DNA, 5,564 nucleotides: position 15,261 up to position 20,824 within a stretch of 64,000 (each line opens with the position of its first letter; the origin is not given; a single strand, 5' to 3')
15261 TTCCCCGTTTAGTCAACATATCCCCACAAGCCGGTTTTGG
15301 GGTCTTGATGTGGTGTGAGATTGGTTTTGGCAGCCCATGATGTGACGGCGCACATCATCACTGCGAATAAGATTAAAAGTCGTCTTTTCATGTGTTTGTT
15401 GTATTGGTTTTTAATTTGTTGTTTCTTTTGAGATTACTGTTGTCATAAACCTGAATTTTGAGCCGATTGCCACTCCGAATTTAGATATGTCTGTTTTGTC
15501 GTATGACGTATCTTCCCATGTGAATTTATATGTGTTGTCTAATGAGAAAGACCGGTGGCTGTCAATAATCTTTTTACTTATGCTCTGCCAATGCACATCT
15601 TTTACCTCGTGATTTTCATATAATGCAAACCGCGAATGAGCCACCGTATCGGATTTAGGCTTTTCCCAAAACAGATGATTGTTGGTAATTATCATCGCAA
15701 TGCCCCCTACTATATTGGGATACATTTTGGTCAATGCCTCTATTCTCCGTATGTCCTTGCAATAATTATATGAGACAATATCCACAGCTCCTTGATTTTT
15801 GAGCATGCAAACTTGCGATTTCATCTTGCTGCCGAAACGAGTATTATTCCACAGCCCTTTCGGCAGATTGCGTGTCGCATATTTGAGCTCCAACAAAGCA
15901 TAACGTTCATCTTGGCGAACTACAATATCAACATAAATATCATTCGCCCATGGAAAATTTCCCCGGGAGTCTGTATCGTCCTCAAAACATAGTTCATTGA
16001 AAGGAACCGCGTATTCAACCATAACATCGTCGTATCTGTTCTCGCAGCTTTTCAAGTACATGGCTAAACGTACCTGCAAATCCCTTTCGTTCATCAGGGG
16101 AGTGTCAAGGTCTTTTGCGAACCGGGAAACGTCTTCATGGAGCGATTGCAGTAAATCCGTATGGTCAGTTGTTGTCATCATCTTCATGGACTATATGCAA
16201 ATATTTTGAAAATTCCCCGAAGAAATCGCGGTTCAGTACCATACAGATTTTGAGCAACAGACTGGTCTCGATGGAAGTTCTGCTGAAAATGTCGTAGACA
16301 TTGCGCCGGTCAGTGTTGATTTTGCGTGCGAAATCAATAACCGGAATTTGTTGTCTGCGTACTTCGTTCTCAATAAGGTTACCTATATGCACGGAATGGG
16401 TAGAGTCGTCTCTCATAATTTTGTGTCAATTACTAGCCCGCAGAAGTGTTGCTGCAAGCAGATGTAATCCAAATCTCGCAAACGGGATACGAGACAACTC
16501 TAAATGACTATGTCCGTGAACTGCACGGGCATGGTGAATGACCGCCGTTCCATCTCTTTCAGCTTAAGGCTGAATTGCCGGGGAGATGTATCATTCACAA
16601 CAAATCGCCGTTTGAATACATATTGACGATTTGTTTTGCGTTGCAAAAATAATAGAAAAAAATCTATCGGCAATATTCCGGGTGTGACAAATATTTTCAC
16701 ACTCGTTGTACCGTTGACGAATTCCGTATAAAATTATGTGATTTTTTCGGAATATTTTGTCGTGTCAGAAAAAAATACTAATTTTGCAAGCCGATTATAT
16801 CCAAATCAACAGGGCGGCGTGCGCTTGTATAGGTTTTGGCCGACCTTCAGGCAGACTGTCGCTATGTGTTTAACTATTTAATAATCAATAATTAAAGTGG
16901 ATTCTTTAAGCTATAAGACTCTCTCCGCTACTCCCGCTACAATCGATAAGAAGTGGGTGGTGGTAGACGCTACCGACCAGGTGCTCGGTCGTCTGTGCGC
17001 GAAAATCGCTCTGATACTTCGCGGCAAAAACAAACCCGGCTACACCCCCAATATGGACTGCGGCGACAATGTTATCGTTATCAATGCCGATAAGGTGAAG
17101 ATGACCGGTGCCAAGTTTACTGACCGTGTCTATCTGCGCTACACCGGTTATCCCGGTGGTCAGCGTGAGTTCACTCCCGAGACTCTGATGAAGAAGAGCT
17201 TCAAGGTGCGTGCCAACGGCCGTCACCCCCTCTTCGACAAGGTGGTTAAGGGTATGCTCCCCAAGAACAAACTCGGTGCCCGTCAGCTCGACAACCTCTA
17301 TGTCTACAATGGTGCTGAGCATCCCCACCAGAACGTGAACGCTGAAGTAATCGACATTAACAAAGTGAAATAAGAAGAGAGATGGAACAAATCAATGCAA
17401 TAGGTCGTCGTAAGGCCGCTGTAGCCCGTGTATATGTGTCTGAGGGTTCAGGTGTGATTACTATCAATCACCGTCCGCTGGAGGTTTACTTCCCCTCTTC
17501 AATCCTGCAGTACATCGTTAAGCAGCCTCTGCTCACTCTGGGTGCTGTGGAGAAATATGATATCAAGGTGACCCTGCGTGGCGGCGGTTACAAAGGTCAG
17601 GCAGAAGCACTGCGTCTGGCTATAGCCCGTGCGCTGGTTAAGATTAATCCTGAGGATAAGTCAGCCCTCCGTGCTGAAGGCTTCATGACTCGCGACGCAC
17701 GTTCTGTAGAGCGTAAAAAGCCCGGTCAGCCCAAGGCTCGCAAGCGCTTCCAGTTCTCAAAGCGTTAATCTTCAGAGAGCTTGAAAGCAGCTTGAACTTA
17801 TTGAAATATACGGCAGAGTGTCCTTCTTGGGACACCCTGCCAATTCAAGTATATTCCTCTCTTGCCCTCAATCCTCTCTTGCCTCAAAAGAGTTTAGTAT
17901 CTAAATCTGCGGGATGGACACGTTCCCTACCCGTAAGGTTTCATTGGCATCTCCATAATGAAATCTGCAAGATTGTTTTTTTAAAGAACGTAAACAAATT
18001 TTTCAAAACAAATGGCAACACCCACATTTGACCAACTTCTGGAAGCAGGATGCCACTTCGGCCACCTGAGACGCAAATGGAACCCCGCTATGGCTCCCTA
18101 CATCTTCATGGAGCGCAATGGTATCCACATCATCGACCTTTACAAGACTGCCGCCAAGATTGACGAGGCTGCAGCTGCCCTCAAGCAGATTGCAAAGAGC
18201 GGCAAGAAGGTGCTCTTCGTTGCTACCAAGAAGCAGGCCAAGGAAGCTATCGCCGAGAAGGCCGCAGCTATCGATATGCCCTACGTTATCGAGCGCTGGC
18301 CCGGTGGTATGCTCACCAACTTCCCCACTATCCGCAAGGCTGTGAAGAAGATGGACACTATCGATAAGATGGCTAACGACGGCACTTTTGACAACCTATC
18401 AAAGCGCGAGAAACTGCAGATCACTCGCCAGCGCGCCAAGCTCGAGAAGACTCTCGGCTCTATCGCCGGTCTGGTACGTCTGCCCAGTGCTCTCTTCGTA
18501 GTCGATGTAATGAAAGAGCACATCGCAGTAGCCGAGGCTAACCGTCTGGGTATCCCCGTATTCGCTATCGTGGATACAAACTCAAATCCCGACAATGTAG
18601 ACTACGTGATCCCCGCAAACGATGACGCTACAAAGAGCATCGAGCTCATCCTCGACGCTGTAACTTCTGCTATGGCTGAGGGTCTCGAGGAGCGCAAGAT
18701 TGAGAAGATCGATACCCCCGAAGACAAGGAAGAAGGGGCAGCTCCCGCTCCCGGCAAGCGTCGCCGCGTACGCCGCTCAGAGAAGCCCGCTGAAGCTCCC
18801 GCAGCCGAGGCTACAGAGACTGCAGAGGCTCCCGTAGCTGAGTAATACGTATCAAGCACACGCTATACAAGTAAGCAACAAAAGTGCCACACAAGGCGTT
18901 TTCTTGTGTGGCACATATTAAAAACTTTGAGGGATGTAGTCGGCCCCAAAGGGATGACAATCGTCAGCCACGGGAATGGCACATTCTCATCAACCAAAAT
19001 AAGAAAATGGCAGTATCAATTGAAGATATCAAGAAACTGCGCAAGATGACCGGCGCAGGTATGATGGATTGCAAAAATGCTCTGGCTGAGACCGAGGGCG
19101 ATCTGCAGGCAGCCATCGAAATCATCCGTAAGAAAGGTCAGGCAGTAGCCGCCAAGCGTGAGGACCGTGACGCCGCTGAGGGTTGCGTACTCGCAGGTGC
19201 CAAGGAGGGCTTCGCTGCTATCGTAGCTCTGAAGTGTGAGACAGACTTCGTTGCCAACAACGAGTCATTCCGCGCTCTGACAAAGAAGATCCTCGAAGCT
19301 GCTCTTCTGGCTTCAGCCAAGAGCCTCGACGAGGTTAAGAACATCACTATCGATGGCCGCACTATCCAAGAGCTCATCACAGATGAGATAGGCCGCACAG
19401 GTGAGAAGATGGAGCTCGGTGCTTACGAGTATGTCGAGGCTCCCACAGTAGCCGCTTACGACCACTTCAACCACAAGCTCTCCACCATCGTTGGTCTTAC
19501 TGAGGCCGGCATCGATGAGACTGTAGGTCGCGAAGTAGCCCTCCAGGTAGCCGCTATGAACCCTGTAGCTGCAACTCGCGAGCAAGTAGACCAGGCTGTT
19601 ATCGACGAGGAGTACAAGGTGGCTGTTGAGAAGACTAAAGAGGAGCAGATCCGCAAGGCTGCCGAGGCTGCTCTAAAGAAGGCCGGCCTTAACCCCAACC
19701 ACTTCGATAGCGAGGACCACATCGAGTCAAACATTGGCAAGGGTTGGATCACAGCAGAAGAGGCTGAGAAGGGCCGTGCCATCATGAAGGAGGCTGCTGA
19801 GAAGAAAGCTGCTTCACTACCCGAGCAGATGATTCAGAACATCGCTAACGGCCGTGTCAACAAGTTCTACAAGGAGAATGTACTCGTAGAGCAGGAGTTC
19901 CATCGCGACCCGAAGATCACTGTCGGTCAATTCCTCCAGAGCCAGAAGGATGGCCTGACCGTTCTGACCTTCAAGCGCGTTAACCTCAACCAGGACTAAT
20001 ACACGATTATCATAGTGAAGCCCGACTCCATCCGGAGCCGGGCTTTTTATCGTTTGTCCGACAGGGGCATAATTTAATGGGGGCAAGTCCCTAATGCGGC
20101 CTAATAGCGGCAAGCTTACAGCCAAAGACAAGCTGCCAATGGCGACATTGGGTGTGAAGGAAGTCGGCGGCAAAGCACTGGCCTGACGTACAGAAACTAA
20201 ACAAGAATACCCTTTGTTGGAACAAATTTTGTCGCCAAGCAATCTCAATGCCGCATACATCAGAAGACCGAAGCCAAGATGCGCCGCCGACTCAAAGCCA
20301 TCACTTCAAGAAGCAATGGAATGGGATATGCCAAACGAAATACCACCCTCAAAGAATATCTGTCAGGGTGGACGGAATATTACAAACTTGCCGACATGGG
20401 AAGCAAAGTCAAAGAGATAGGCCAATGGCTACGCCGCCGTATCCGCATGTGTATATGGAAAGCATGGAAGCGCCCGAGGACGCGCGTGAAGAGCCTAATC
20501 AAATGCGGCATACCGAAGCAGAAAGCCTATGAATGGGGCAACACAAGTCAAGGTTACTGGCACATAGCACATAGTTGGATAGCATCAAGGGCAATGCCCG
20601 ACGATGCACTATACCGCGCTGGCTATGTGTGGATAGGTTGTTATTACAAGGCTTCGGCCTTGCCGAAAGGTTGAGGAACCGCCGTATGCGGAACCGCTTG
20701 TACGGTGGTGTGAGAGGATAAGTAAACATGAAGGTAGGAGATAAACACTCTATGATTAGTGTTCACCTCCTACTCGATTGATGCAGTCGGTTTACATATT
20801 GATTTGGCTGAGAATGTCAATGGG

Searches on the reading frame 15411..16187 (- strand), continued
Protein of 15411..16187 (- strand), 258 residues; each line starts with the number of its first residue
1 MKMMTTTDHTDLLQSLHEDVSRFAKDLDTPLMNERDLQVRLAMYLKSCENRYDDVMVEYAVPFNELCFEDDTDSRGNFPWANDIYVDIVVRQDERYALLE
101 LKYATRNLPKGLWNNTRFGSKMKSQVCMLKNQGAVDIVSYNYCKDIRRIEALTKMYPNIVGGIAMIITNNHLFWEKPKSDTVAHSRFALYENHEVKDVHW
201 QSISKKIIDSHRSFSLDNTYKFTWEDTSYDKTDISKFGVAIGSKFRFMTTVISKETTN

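Call 102: search_protein_families(library=padloc, alignment_id=A9, max_evalue=0.00001)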
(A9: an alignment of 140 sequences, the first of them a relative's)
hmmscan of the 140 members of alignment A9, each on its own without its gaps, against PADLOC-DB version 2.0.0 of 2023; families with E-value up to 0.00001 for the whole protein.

A. member 1, L011:6508-7050:- (180 aa): 0 families

B. families by the number of members that match (of 140 scanned): 166 families (the first 25 are shown)
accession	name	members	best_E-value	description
PDLC04789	PDC-S01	5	1e-54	-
PDLC04790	PDC-S01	4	1.3e-91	-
PDLC04787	PDC-S01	4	8.5e-91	-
PDLC04791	PDC-S01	4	8.8e-20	-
PDLC04786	PDC-S01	4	2.1e-13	-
PDLC03371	MTase_II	3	9.8e-98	Type II methyltransferase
PDLC03229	MTase_II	3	8.2e-84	Type II methyltransferase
PDLC03216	MTase_II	3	1.1e-81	Type II methyltransferase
PDLC03738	oMTase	3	1.3e-75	orphan methyltransferase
PDLC03299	MTase_II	3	1.2e-45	Type II methyltransferase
PDLC03387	MTase_II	3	1.9e-37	Type II methyltransferase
PDLC03320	MTase_II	3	9.7e-34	Type II methyltransferase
PDLC03300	MTase_II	3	6.4e-31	Type II methyltransferase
PDLC03339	MTase_II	3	1.1e-30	Type II methyltransferase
PDLC03265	MTase_II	3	5.6e-30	Type II methyltransferase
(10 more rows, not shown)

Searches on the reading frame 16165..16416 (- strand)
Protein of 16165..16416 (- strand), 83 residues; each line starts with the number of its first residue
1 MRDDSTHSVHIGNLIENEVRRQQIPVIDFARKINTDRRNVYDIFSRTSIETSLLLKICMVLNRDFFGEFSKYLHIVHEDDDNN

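Call 4: search_protein_families(library=pfam, proteins=[window:16165-16416:-], max_evalue=1)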
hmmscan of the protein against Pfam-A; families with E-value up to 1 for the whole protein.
window:16165-16416:- (83 aa): 1 family
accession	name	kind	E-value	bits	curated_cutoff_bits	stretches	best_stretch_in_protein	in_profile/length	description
PF13443.12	HTH_26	-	0.018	15.7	22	1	23-64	10-53/63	Cro/C1-type HTH DNA-binding domain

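Call 5: search_protein_families(library=padloc, proteins=[window:16165-16416:-], max_evalue=1)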
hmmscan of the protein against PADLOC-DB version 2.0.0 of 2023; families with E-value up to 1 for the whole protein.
window:16165-16416:- (83 aa): 0 families

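Call 6: search_protein_families(library=ncbifam, proteins=[window:16165-16416:-], max_evalue=1)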
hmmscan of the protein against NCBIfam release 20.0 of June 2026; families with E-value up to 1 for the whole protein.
window:16165-16416:- (83 aa): 1 family
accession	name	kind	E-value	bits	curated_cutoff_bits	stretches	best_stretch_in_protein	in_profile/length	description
TIGR04111.1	BcepMu_gp16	hypoth_equivalog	0.17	11.8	34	1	16-45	6-35/55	phage-associated protein, BcepMu gp16 family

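Call 40: find_homologous_proteins(query=window:16165-16416:-)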
Query window:16165-16416:- (83 aa): 5 proteins with E <= 0.001 among 5 candidates.
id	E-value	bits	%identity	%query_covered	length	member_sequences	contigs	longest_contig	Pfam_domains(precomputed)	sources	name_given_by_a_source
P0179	6.7e-48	177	100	100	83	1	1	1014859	-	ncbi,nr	ncbi:MAG: hypothetical protein NC217_03220 [Muribaculaceae bacterium]|nr:hypothetical protein [Murib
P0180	2.3e-41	157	89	100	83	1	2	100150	-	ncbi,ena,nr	ncbi:MAG: XRE family transcriptional regulator [Prevotella sp.]|nr:XRE family transcriptional regula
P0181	4.5e-17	79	61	80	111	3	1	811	-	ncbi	-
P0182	1.1e-15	75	60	76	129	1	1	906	-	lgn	-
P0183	7.2e-11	60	56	73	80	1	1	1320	-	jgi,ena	-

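Call 41: search_protein_families(library=pfam, alignment_id=A3, max_evalue=0.1)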
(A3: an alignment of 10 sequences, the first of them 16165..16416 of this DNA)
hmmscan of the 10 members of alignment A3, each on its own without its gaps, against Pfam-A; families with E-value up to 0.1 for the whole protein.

A. member 1, window:16165-16416:- (83 aa): 1 family
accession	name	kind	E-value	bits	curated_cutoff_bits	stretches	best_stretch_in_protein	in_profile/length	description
PF13443.12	HTH_26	-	0.018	15.7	22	1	23-64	10-53/63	Cro/C1-type HTH DNA-binding domain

B. families by the number of members that match (of 10 scanned): 3 families
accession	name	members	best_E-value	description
PF13443.12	HTH_26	4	0.00016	Cro/C1-type HTH DNA-binding domain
PF01381.28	HTH_3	3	0.04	Helix-turn-helix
PF22155.1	Mre11_acc_DNA_cap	1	0.0054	Mre11 accessory DNA binding capping domain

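Call 42: search_solved_structures(query=A3, max_evalue=10, show_alignments=2)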
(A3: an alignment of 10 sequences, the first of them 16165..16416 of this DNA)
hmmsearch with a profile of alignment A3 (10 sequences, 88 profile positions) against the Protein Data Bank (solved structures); distinct sequences matched with E-value up to 10: 4.
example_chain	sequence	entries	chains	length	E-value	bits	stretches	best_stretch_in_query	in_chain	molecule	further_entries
6f8s_A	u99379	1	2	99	0.1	15.9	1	11-79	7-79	XRE family transcriptional regulator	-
4qsg_A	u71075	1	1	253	0.39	13.9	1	8-39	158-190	Gas vesicle protein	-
9ygm_LA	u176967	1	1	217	0.43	13.8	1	7-42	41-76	60S ribosomal protein uL1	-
8tac_A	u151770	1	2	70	0.98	12.7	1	12-66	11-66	DBP48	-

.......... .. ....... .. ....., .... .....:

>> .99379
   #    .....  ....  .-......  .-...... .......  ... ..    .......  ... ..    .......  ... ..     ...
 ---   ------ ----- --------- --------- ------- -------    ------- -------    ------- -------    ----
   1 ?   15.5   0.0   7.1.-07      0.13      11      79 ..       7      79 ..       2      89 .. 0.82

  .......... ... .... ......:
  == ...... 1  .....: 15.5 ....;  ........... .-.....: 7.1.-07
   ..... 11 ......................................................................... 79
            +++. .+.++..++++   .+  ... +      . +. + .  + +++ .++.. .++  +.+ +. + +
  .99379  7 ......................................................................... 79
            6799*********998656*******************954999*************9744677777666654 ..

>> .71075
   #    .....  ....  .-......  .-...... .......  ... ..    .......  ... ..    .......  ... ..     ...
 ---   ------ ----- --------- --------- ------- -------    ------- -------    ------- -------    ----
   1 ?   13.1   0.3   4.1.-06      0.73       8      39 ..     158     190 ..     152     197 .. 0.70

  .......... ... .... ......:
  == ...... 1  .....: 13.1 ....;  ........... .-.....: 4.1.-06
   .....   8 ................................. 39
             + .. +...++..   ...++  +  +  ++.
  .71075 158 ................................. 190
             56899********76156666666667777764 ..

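Call 84: search_protein_families(library=phrogs, proteins=[window:16165-16416:-], max_evalue=0.01)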
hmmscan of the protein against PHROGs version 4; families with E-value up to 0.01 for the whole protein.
window:16165-16416:- (83 aa): 0 families

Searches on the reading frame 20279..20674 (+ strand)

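Call 85: search_protein_families(library=pfam, proteins=[window:20279-20674:+], max_evalue=0.001)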
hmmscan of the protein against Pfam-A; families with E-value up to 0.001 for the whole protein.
window:20279-20674:+ (131 aa): 1 family
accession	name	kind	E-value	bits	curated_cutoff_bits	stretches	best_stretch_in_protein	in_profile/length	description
PF08388.16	GIIM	-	1e-15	57.9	23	1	1-73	4-76/80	Group II intron, maturase-specific domain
